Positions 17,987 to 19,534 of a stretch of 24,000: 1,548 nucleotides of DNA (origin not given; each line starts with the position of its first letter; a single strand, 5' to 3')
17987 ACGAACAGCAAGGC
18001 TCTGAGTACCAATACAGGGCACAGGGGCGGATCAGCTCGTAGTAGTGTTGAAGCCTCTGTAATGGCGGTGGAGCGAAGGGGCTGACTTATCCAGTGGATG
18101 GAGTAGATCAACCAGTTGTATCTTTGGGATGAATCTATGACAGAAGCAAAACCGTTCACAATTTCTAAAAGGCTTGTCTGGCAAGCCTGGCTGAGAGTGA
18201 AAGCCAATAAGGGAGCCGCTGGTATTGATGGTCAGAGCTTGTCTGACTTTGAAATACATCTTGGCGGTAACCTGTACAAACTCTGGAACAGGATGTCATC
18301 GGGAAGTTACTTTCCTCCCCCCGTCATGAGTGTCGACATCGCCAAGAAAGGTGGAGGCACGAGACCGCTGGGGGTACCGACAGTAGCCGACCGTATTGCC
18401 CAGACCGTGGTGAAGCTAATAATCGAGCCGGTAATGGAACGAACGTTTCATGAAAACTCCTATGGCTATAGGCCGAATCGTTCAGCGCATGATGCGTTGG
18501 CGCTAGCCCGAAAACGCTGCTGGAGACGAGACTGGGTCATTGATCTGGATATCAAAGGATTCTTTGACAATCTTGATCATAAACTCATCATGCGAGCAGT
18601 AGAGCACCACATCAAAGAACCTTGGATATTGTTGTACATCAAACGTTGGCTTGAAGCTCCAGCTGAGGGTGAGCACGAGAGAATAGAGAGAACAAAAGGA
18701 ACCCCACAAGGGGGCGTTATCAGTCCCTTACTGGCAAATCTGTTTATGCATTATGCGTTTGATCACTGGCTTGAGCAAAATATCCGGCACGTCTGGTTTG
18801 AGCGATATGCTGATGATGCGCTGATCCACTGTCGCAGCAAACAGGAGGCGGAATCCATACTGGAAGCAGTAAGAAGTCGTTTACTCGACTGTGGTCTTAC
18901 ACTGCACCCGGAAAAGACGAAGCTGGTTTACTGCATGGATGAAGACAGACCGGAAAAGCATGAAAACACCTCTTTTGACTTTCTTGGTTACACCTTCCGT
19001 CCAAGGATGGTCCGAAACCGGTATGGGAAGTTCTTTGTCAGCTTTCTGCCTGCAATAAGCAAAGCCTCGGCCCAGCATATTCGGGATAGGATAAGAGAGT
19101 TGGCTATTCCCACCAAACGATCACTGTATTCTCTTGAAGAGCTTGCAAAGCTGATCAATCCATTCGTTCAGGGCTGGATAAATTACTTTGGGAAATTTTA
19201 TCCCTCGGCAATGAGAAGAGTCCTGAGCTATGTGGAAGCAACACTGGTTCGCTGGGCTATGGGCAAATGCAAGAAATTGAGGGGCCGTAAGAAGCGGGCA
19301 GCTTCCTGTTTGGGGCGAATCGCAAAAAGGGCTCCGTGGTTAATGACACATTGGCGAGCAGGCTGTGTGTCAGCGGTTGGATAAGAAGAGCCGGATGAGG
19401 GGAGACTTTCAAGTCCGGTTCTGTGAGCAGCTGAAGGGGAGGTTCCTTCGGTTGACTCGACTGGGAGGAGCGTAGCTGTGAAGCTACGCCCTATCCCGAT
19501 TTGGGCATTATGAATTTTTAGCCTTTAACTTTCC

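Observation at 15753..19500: Bacterial twintron: a complete AGC-type group II intron inserted in the DV-DVI linker of a class IIC intron that itself sits behind a terminator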

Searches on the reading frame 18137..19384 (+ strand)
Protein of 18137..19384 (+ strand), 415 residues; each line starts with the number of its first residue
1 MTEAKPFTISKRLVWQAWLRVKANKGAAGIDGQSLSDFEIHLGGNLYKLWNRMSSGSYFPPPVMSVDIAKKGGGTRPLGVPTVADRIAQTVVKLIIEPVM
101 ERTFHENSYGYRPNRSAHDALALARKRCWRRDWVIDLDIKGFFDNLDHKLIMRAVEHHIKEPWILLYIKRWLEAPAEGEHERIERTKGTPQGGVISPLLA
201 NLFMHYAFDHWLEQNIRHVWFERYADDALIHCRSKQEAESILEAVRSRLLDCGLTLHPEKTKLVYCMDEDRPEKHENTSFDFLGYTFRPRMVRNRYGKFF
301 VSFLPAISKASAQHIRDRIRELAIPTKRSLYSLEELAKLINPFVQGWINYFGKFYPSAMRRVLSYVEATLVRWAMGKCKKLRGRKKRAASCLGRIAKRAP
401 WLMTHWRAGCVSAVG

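Call 7: search_protein_families(library=pfam, proteins=[window:18137-19384:+])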
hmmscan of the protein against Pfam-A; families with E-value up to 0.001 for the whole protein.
window:18137-19384:+ (415 aa): 3 families
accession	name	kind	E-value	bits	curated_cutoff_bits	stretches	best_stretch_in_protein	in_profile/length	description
PF00078.32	RVT_1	-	3e-46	158.2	29.6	1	68-287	1-205/205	Reverse transcriptase (RNA-dependent DNA polymerase)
PF08388.16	GIIM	-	4.4e-16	59.1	23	1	313-387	2-75/80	Group II intron, maturase-specific domain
PF00680.25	RdRP_1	-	1.5e-05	24.5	23.9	1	181-291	283-396/450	Viral RNA-dependent RNA polymerase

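Call 14: find_homologous_proteins(query=window:18137-19384:+)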
Query window:18137-19384:+ (415 aa): 8000 proteins with E <= 0.001 among 8000 candidates; the best 120 are listed.
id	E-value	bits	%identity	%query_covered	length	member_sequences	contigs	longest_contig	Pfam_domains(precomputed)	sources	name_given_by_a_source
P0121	4.1e-288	973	100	100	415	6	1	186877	PF00078.33,PF08388.17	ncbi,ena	-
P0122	1.9e-251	852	85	100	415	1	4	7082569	PF00078.33,PF08388.17,PF00680.26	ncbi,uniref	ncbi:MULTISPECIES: group II intron reverse transcriptase/maturase [unclassified Endozoicomonas]|unir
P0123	3.7e-246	835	85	100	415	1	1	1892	PF00078.33,PF08388.17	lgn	-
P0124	7.8e-245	831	84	100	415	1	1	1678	PF00078.33,PF08388.17,PF00680.26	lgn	-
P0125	2.4e-243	826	84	100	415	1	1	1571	PF00078.33,PF08388.17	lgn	-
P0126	7.2e-243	824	83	100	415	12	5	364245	PF00078.33,PF08388.17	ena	-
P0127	1.6e-242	823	83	100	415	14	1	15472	PF00078.33,PF08388.17,PF00680.26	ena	-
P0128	1.9e-241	819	83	100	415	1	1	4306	PF00078.33,PF08388.17,PF00680.26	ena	-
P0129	5.5e-241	818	82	100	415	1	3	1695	PF00078.33,PF08388.17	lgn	-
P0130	8.2e-241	817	83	100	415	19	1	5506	PF00078.33,PF08388.17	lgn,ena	-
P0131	5.6e-239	811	82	100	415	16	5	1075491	PF00078.33,PF08388.17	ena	-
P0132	2.5e-238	809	82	100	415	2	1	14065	PF00078.33,PF08388.17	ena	-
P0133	5.0e-237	805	84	99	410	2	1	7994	PF00078.33,PF08388.17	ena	-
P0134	6.5e-237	804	81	100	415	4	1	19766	PF00078.33,PF08388.17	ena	-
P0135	8.0e-234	794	82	100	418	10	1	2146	PF00078.33,PF08388.17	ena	-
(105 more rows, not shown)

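Call 17: find_encoding_contigs(protein=P0121, flank=4000, max_places=10)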
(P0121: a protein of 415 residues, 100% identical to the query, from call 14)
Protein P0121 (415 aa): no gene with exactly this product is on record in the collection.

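Call 19: list_cluster_members(proteins=[P0121, P0001, P0002, P0122, P0008, P0004, P0126])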
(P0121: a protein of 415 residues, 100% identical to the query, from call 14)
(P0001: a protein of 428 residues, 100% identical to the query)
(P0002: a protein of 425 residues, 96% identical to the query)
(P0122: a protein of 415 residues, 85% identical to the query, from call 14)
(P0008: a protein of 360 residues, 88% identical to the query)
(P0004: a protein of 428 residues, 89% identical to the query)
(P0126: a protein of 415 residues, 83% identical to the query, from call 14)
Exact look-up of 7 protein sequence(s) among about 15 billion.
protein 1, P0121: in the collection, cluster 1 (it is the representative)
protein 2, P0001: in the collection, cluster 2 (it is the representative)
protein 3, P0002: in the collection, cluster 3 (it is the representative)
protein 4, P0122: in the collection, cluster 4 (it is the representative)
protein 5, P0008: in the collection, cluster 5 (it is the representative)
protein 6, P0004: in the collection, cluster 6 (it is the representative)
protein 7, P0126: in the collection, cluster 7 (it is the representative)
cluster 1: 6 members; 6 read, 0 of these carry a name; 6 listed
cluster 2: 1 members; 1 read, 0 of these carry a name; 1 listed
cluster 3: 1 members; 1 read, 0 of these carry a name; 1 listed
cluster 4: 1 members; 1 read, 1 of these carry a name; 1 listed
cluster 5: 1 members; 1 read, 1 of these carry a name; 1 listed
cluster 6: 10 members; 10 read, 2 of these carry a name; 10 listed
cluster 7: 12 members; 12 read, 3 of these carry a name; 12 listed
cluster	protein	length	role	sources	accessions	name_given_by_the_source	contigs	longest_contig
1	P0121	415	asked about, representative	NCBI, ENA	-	-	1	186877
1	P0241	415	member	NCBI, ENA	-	-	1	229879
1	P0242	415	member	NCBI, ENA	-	-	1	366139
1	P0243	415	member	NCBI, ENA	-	-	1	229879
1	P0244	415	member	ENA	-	-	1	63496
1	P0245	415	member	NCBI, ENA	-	-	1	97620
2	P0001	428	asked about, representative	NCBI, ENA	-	-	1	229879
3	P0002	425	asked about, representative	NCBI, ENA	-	-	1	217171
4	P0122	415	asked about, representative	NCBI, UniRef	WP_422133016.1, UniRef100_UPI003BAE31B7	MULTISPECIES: group II intron reverse transcriptase/maturase [unclassified Endozoicomonas] | group II intron reverse transcriptase/maturase n=1 Tax=unclassified Endozoicomonas ...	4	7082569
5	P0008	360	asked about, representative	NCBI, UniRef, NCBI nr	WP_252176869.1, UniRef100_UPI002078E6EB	group II intron reverse transcriptase/maturase [Endozoicomonas sp. 4G] | group II intron reverse transcriptase/maturase n=1 Tax=Endozoicomonas sp. 4G ...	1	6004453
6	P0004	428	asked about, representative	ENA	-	-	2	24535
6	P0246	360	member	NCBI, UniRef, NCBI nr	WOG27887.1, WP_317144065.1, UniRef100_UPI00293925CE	group II intron reverse transcriptase/maturase [Endozoicomonas sp. 8E] | group II intron reverse transcriptase/maturase n=1 Tax=Endozoicomonas sp. 8E ...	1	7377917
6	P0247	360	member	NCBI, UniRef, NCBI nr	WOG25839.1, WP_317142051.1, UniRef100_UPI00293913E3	group II intron reverse transcriptase/maturase [Endozoicomonas sp. 8E] | group II intron reverse transcriptase/maturase n=1 Tax=Endozoicomonas sp. 8E ...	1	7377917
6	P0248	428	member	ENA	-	-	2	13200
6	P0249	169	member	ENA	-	-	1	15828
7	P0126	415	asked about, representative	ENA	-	-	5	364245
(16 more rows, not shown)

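Call 20: find_encoding_contigs(protein=P0122, flank=4000, max_places=10)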
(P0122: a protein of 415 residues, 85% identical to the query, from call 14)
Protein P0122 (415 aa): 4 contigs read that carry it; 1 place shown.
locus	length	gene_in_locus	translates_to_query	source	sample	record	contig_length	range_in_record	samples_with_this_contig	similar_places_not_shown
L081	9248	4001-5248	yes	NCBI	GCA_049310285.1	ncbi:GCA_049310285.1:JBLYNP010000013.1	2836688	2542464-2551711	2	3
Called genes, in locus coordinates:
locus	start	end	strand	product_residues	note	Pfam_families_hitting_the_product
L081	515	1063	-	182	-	PF02397:Bac_transf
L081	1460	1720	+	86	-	PF13470:PIN_3 (weak)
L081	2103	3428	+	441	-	PF00078:RVT_1, PF08388:GIIM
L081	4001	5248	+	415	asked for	PF00078:RVT_1, PF00680:RdRP_1 (weak), PF08388:GIIM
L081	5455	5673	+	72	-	-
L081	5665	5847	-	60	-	-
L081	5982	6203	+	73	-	-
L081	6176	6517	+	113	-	PF02452:PemK_toxin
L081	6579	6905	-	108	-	PF13808:DDE_Tnp_1_assoc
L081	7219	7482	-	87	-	PF01850:PIN (weak)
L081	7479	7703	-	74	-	PF04014:MazE_antitoxin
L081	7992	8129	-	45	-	PF02397:Bac_transf (weak)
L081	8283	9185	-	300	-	PF01370:Epimerase, PF16363:GDP_Man_Dehyd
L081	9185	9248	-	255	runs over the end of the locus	PF08003:Methyltransf_9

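Call 21: find_encoding_contigs(protein=P0126, flank=4000, max_places=10)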
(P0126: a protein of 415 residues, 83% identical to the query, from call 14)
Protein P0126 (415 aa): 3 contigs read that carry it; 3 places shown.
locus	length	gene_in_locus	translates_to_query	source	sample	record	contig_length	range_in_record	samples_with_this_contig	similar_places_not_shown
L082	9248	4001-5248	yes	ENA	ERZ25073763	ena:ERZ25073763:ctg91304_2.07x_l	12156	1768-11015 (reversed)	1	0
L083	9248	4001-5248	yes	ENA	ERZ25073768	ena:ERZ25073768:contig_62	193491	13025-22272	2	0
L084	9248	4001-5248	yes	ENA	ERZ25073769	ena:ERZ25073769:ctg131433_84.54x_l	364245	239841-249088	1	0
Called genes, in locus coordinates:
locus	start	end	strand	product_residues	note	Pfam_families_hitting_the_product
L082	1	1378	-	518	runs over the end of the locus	PF00665:rve (weak), PF22483:Mu-transpos_C_2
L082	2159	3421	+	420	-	PF00078:RVT_1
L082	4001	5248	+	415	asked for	PF00078:RVT_1, PF08388:GIIM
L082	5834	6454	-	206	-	PF00096:zf-C2H2 (weak), PF12171:zf-C2H2_jaz (faint), PF12756:zf-C2H2_2 (faint), PF12874:zf-met (faint), PF13894:zf-C2H2_4 (weak), PF13912:zf-C2H2_6 (faint), PF13913:zf-C2HC_2 (faint), PF13465:zf-H2C2_2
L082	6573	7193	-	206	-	PF00096:zf-C2H2 (weak), PF05605:zf-Di19 (faint), PF12171:zf-C2H2_jaz (faint), PF13894:zf-C2H2_4 (faint), PF13912:zf-C2H2_6 (faint), PF13465:zf-H2C2_2, PF00096:zf-C2H2, PF13465:zf-H2C2_2 (weak), +5 more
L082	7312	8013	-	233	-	PF00096:zf-C2H2 (weak), PF07975:C1_4 (faint), PF12171:zf-C2H2_jaz (faint), PF13465:zf-H2C2_2 (faint), PF13894:zf-C2H2_4 (faint), PF13913:zf-C2HC_2 (faint), PF21816:Zap1_zf1 (faint), PF22995:C2CH-3rd_BIRD-IDD (faint), +1 more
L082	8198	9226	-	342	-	PF10972:CsiV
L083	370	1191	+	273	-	-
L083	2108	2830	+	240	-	PF00078:RVT_1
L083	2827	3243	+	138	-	PF00078:RVT_1 (weak)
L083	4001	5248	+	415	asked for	PF00078:RVT_1, PF08388:GIIM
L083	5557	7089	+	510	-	PF00665:rve (weak), PF22483:Mu-transpos_C_2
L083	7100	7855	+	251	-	PF01695:IstB_IS21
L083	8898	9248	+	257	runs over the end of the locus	-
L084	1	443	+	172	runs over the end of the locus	PF04612:T2SSM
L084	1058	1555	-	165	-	PF07929:PRiA4_ORF3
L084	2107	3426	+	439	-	PF00078:RVT_1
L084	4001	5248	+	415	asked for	PF00078:RVT_1, PF08388:GIIM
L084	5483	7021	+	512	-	PF00665:rve (weak), PF22483:Mu-transpos_C_2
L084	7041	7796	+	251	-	PF01695:IstB_IS21, PF13481:AAA_25 (faint), PF20720:nSTAND3 (weak)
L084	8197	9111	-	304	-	PF03956:Lys_export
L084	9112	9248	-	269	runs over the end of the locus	PF10014:2OG-Fe_Oxy_2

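Call 25: find_related_loci(query=window:18137-19384:+, collection=metagenome_contigs, flank=4000)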
Query window:18137-19384:+ (415 aa) in metagenome_contigs; peptide patterns used: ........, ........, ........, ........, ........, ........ (x = any residue, [..] = any of these).
600 stretches matched a pattern (row limit reached: there are more); 591 encode a relative of the query (tblastn E <= 1e-3); the best 80 are kept; 80 distinct loci.
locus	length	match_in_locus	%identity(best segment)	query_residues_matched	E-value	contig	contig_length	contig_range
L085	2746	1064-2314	61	1-415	0e+0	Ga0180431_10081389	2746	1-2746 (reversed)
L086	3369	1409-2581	62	1-390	9e-177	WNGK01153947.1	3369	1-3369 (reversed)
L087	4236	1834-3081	61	1-415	3e-173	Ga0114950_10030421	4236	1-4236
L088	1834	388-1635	60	1-415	0e+0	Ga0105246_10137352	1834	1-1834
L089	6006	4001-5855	58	1-407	7e-168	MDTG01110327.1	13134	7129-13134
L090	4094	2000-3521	60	1-415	5e-173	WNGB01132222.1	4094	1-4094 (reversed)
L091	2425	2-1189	62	22-415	2e-178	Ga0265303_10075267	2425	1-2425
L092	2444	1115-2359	59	1-415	8e-177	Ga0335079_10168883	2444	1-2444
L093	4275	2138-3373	58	1-411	8e-170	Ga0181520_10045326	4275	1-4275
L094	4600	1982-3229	57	1-415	7e-169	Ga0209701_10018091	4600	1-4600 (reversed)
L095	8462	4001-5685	58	1-410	1e-164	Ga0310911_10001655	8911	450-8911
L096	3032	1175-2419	57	1-415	8e-173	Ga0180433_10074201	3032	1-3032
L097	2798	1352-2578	58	1-410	8e-174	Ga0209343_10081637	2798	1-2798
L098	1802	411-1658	57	1-415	5e-177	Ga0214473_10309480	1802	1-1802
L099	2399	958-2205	58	1-415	6e-173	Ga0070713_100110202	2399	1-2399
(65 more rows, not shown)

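Call 51: search_solved_structures(query=window:18137-19384:+, max_evalue=1e-10)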
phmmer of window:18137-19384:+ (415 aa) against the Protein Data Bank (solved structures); distinct sequences matched with E-value up to 1e-10: 8.
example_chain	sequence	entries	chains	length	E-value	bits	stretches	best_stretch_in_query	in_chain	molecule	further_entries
6ar1_A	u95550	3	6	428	1.3e-52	182.4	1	17-389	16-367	GsI-IIC RT | Trt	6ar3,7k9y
7uim_D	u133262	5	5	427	9.8e-48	166.3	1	15-352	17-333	Group II intron reverse transcriptase/maturase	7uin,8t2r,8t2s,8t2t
5hhl_A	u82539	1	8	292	2.2e-45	158.5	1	15-272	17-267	Retron-type reverse transcriptase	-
5hhj_A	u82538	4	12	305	2.4e-44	155.1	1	15-263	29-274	Retron-type reverse transcriptase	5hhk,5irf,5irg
6me0_C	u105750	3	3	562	4.2e-38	134.5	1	55-377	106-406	Maturase reverse transcriptase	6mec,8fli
5g2x_C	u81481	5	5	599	9.7e-34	120.2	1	14-210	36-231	GROUP II INTRON-ENCODED PROTEIN LTRA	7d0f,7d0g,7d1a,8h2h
7kft_D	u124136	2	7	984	5.7e-21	78.1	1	55-288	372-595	Cas6-RT-Cas1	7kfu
9ioa_A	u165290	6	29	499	1e-11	47.6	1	49-289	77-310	RNA-dependent DNA polymerase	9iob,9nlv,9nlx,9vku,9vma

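Call 55: find_encoding_contigs(protein=P0242, flank=4000, max_places=6)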
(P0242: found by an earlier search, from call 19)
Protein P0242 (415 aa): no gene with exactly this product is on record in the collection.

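Call 56: find_encoding_contigs(protein=P0131, flank=4000, max_places=8)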
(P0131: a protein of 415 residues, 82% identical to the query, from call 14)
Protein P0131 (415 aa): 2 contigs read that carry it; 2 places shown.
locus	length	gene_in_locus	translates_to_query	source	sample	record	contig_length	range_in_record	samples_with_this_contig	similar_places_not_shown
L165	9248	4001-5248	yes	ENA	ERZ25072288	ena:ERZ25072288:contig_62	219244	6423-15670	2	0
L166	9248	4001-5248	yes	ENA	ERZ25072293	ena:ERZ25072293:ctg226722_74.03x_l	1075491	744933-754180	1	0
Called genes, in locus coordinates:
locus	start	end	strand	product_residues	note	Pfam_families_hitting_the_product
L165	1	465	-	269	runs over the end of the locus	-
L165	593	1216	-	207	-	PF00665:rve (weak), PF13610:DDE_Tnp_IS240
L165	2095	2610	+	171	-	PF00078:RVT_1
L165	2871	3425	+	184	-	-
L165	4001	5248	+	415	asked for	PF00078:RVT_1, PF08388:GIIM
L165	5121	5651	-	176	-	-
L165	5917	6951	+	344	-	PF00078:RVT_1, PF08388:GIIM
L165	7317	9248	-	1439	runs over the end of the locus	PF13606:Ank_3 (faint), PF13639:zf-RING_2, PF12796:Ank_2, PF13637:Ank_4 (weak), PF13857:Ank_5 (weak), PF00782:DSPc, PF00646:F-box (weak), PF12937:F-box-like (weak), +3 more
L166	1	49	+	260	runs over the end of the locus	PF00078:RVT_1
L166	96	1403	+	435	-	-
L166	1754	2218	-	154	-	-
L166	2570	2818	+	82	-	-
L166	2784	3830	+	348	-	PF00078:RVT_1, PF08388:GIIM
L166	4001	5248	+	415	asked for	PF00078:RVT_1, PF08388:GIIM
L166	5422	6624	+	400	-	-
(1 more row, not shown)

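Call 68: search_protein_families(library=pfam, proteins=[L084:2107-3426:+], max_evalue=0.001)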
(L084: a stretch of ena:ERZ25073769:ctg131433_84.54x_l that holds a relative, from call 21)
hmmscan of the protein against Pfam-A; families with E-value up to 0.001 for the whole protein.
L084:2107-3426:+ (439 aa): 1 family
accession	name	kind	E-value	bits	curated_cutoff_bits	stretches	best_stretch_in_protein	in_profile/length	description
PF00078.32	RVT_1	-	2.7e-37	128.9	29.6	1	87-315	1-204/205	Reverse transcriptase (RNA-dependent DNA polymerase)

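Call 70: search_dna_similar(query=window:18137-19384:+, collection=plasmids, mode=protein, max_rows=25)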
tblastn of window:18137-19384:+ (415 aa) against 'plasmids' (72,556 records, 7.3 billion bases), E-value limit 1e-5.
The search stops at 5000 records and this limit was reached: more records match than are counted here, and every count below describes the 5000 best-scoring records only.
Records with a match: at least 5000; places in all: 7838; records where one place covers at least 80% of the query: 1572.
Best place of each record, by identity: 60-80% 6; <60% 4994.
By first word of the organism name: Klebsiella 3599; Escherichia 231; Enterobacter 136; Shigella 131; Sinorhizobium 120; Bacillus 76; Rhizobium 66; Citrobacter 53; Bradyrhizobium 43; Salmonella 43; and 104 more.
By predicted mobility (MOB-suite, as given by PLSDB): conjugative 2730; mobilizable 1197; non-mobilizable 1073.
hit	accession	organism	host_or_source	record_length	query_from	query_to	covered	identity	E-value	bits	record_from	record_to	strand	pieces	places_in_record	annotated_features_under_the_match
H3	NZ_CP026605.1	Saccharobesus litoralis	algae mud,microbial mat/biofilm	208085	1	410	99%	58.4%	4e-154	489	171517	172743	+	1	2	ltrA: group II intron reverse transcriptase/maturase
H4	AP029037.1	Rickettsia endosymbiont of Nesidiocoris tenuis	insect gut metagenome,Nesidiocoris ...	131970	1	415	100%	57.2%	4e-152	483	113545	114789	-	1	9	ltrA_37: group II intron reverse transcriptase/maturase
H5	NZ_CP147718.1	Bradyrhizobium sp. 2S1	-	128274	1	415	100%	56.1%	3e-149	475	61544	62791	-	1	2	ltrA: group II intron reverse transcriptase/maturase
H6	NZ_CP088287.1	Bradyrhizobium septentrionale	Glycine max cv. AC Glengarry,Cell ...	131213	1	415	100%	56.1%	3e-149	475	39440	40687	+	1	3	ltrA: group II intron reverse transcriptase/maturase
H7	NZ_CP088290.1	Bradyrhizobium septentrionale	Glycine max cv. AC Glengarry,Cell ...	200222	1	415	100%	56.1%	3e-149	475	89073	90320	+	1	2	ltrA: group II intron reverse transcriptase/maturase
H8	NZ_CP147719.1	Bradyrhizobium sp. 2S1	-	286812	1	415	100%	56.1%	3e-149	475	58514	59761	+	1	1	ltrA: group II intron reverse transcriptase/maturase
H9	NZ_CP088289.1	Bradyrhizobium septentrionale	Glycine max cv. AC Glengarry,Cell ...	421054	1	415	100%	56.1%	3e-149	475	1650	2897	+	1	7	ltrA: group II intron reverse transcriptase/maturase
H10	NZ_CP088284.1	Bradyrhizobium septentrionale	Glycine max cv. AC Glengarry,Cell ...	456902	1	415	100%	56.1%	3e-149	475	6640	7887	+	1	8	ltrA: group II intron reverse transcriptase/maturase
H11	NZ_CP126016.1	Bradyrhizobium japonicum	Glycine max,soybean,root nodule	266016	1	415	100%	55.6%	1e-146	468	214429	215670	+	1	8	ltrA: group II intron reverse transcriptase/maturase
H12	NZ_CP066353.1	Bradyrhizobium japonicum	Glycine max,DNA isolated from pure ...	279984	1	415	100%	55.6%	1e-146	468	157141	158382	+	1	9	ltrA: group II intron reverse transcriptase/maturase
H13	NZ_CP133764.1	Peribacillus sp. R9-11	sediment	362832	1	409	99%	56.2%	1e-149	476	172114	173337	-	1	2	ltrA: group II intron reverse transcriptase/maturase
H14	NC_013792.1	Alkalihalophilus pseudofirmus OF4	-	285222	1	409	99%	55.7%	1e-147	470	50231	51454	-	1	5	ltrA: group II intron reverse transcriptase/maturase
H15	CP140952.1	Sinorhizobium meliloti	Medicago lupulina,whole organism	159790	1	406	98%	56.0%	3e-150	478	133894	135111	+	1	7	ltrA: group II intron reverse transcriptase/maturase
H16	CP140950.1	Sinorhizobium meliloti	Medicago lupulina,whole organism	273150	1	406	98%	56.0%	3e-150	478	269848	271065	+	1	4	ltrA: group II intron reverse transcriptase/maturase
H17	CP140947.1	Sinorhizobium meliloti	Medicago lupulina,whole organism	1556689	1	406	98%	56.0%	3e-150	478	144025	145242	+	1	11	ltrA: group II intron reverse transcriptase/maturase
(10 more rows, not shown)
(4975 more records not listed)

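Call 71: get_annotated_region(hit=H17, flank=2500)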
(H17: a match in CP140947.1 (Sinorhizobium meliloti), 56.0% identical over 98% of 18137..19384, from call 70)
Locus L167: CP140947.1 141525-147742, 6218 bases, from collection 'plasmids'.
description: Sinorhizobium meliloti strain ml59 plasmid pSymA, complete sequence
organism: Sinorhizobium meliloti (NCBI taxid 382)
taxonomy: Bacteria; Pseudomonadota; Alphaproteobacteria; Hyphomicrobiales; Rhizobiaceae; Sinorhizobium; Sinorhizobium meliloti
host: -; source: Medicago lupulina,whole organism; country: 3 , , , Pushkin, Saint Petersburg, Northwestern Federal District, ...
typing (MOB-suite, as given by PLSDB): conjugative; relaxase MOBQ; mating-pair formation MPF_T
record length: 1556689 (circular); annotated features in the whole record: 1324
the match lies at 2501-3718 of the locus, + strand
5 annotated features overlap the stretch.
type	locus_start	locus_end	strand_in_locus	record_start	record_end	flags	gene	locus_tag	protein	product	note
CDS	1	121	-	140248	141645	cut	-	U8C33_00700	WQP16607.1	IS1182 family transposase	-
CDS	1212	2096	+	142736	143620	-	-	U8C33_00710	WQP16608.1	reverse transcriptase domain-containing protein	-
CDS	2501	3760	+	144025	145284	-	ltrA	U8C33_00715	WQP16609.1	group II intron reverse transcriptase/maturase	-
CDS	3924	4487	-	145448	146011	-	-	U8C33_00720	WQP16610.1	UPF0149 family protein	-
CDS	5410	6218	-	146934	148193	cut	ltrA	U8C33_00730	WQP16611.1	group II intron reverse transcriptase/maturase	-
